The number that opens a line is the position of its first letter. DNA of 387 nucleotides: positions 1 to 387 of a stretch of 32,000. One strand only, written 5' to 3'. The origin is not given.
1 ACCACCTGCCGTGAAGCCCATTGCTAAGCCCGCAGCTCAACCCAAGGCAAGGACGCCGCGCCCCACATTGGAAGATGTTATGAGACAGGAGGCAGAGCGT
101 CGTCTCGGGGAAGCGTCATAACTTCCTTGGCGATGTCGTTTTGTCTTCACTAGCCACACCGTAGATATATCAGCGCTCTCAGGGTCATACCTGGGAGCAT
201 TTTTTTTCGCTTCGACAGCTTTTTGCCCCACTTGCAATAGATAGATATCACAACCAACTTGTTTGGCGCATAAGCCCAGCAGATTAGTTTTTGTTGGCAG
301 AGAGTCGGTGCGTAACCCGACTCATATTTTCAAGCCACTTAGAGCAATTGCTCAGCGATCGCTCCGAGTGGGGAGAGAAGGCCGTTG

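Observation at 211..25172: A bipartite ~37-nt motif heads seven transcription units and defines a possible element-wide regulon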

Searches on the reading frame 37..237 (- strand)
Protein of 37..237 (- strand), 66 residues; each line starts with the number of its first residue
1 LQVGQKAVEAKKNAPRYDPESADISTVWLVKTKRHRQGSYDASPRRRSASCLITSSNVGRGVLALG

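Call 10: search_protein_families(library=pfam, proteins=[window:37-237:-], max_evalue=0.05)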
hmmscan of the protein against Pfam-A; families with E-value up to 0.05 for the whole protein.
window:37-237:- (66 aa): 0 families
